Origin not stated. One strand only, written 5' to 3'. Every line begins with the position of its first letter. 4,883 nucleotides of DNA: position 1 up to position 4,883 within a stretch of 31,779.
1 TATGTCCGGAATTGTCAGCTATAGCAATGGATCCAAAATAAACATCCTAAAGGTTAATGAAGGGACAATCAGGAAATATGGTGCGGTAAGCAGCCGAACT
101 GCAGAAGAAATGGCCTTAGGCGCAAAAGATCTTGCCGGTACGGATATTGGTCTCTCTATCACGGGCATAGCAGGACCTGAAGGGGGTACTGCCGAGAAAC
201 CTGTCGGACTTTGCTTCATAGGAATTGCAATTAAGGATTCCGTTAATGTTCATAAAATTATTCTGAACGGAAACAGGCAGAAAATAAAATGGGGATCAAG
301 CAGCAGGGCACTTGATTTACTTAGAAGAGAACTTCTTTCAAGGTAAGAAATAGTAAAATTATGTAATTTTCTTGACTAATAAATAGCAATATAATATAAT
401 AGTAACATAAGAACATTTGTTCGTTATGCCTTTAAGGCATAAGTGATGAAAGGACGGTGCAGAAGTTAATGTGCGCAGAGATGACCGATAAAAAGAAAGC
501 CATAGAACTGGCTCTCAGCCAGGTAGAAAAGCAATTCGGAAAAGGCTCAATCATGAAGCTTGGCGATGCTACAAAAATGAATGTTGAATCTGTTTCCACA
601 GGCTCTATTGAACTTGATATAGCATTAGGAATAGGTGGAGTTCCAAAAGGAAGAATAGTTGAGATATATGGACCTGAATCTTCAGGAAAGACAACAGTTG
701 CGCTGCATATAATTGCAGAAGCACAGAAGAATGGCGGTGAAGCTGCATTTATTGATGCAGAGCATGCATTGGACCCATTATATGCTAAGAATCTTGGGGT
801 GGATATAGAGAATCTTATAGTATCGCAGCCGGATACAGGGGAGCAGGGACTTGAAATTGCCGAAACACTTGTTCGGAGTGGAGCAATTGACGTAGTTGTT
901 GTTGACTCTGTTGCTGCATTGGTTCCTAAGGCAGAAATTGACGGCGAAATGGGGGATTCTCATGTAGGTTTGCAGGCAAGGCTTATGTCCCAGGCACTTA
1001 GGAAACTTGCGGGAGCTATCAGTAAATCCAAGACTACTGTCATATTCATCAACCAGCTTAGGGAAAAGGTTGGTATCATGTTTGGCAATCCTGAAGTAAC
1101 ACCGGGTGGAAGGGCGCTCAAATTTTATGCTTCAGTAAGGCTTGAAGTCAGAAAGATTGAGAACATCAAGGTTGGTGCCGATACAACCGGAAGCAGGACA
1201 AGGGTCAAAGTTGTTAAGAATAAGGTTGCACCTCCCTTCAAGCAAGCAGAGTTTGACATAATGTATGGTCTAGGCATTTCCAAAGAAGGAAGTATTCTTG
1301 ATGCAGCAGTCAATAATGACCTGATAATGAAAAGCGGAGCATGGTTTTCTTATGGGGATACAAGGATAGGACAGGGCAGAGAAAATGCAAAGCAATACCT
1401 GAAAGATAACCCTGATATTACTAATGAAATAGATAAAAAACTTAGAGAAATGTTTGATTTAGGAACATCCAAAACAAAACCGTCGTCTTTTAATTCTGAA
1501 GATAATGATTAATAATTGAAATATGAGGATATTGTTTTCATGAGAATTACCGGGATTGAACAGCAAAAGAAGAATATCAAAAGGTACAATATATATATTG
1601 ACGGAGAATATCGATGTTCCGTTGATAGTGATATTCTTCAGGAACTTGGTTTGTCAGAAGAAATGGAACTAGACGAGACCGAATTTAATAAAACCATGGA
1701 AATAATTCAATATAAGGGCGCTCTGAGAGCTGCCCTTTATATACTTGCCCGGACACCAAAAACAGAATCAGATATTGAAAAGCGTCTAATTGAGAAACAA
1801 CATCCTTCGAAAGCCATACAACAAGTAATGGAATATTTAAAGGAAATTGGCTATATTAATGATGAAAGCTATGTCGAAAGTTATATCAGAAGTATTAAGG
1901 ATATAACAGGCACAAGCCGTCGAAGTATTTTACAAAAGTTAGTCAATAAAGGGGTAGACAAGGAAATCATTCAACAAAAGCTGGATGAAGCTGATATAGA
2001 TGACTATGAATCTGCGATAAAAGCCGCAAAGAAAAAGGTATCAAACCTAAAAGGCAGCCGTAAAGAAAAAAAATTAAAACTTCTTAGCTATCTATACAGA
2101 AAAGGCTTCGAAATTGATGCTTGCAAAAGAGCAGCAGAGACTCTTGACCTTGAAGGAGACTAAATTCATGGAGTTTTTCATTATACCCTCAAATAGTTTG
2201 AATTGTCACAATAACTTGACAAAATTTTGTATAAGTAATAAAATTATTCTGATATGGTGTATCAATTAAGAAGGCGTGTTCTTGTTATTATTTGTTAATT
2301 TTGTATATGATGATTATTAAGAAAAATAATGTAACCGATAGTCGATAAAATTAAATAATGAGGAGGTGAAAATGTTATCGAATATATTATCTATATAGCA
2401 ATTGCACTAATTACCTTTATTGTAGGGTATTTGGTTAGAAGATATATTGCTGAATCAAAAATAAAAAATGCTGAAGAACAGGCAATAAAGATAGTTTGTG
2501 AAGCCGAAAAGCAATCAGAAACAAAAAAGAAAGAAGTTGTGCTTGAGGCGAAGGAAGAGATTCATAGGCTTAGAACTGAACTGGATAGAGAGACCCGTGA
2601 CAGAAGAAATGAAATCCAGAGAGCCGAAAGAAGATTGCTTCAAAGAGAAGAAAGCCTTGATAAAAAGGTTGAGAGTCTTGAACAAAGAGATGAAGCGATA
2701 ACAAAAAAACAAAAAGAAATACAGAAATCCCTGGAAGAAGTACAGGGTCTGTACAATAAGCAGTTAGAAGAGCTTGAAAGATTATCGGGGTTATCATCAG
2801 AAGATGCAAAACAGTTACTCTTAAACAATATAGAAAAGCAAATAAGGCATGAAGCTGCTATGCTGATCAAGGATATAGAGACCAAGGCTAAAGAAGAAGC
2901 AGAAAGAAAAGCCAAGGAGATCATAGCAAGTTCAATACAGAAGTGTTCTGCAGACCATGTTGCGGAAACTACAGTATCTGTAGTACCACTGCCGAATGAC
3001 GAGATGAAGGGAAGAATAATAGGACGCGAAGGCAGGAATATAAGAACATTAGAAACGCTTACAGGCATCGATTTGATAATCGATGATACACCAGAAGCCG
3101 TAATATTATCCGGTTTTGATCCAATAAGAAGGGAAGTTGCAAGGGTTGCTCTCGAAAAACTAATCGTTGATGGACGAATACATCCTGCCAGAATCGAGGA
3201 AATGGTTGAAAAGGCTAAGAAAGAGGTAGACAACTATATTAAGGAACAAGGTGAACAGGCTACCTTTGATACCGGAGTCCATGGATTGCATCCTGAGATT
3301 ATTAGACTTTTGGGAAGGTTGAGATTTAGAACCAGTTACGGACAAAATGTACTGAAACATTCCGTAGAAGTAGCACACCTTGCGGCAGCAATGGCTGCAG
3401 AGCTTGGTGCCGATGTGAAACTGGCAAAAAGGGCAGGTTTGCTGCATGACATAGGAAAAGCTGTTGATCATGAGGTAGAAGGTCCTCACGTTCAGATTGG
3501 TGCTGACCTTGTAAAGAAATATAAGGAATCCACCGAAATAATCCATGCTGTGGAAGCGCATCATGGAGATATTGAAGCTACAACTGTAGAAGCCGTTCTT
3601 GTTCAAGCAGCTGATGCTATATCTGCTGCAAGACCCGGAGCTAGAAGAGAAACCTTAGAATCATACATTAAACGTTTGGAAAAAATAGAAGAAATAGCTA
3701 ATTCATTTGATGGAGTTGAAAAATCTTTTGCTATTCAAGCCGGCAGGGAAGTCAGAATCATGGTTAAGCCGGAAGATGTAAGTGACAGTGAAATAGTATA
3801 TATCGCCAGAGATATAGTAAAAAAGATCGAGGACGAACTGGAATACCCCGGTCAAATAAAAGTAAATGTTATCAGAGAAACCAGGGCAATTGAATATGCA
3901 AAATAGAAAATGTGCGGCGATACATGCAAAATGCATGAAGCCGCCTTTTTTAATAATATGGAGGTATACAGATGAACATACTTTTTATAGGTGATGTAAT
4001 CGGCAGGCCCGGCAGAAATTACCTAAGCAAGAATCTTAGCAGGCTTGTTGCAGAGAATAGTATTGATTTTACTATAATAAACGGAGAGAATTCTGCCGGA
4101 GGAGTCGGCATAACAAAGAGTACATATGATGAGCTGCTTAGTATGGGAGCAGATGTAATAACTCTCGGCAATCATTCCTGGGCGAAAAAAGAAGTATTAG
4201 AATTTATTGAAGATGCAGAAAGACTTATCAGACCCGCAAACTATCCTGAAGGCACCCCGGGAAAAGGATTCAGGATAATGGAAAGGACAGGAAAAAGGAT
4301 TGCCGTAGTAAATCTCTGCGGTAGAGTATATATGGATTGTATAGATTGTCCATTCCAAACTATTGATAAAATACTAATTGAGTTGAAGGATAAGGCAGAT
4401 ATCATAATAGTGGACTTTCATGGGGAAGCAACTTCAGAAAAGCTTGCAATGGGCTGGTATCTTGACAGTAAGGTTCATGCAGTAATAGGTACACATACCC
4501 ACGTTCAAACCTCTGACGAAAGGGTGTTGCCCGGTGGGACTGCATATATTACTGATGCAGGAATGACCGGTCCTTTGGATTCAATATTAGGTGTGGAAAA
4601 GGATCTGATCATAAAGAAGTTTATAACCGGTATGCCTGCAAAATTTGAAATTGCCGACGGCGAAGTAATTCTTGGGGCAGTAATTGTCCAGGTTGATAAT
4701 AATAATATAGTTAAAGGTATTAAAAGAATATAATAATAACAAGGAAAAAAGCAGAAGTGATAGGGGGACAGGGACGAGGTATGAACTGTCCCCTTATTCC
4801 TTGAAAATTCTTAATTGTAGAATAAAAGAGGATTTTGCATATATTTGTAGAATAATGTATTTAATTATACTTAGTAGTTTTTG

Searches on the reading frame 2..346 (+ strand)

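Call 63: search_protein_families(library=pfam, proteins=[window:2-346:+], max_evalue=0.00001)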
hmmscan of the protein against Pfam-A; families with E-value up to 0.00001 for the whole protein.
window:2-346:+ (114 aa): 1 family
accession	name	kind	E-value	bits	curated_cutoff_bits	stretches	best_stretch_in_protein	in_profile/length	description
PF02464.23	CinA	-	1e-34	119.9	23.5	1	2-111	46-155/155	Competence-damaged protein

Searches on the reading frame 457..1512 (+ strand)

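Call 63: search_protein_families(library=pfam, proteins=[window:457-1512:+], max_evalue=0.00001)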
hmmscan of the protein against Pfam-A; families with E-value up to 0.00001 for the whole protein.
window:457-1512:+ (351 aa): 4 families
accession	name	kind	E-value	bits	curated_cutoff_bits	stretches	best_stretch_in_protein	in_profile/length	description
PF00154.27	RecA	-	1.8e-143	477.1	27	1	14-275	1-262/262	recA bacterial DNA recombination protein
PF21096.2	RecA_C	-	2.1e-26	92.3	27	1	278-333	1-56/57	RecA C-terminal domain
PF08423.17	Rad51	-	1.9e-09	37.6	22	1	42-234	4-212/244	Rad51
PF06745.19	ATPase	-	1.3e-08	34.9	26.6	1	46-203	1-166/231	KaiC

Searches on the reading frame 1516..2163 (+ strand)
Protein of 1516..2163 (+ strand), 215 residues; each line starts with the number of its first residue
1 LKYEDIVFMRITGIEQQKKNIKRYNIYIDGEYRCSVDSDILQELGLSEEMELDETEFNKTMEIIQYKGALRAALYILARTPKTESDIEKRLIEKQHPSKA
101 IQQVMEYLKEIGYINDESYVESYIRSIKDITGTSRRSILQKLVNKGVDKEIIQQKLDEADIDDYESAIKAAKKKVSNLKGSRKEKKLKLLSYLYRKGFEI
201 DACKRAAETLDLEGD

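Call 63: search_protein_families(library=pfam, proteins=[window:1516-2163:+], max_evalue=0.00001)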
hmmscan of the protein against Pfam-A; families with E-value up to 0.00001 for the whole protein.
window:1516-2163:+ (215 aa): 3 families
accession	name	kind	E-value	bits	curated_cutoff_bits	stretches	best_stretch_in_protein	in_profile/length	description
PF21982.2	RecX_HTH1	-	1.1e-11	44.9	26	1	69-108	1-40/40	RecX, first three-helix domain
PF02631.22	RecX_HTH2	-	5.4e-09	36.6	26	1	115-156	1-42/42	RecX, second three-helix domain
PF21981.2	RecX_HTH3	-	8.1e-09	36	26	1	162-206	2-47/48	RecX, third three-helix domain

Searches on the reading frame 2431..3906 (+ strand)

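Call 63: search_protein_families(library=pfam, proteins=[window:2431-3906:+], max_evalue=0.00001)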
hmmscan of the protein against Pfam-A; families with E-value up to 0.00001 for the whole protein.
window:2431-3906:+ (491 aa): 3 families
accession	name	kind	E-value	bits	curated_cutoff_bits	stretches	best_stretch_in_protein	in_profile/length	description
PF12072.13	RNase_Y_N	-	6.3e-60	202.5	32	1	1-176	19-201/201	RNase Y N-terminal region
PF01966.28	HD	-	7.8e-21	75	22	1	307-399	1-115/116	HD domain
PF00013.35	KH_1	-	2.3e-06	27.7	21.5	1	185-242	4-65/66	KH domain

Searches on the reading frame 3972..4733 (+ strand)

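Call 63: search_protein_families(library=pfam, proteins=[window:3972-4733:+], max_evalue=0.00001)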
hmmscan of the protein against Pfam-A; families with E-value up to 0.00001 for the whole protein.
window:3972-4733:+ (253 aa): 2 families
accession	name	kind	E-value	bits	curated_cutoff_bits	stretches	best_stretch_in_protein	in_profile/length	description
PF13277.11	YmdB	-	6.9e-109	363.4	27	1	4-253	1-253/253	YmdB-like protein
PF00149.33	Metallophos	-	3e-11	44.6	21.5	1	1-178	1-190/191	Calcineurin-like phosphoesterase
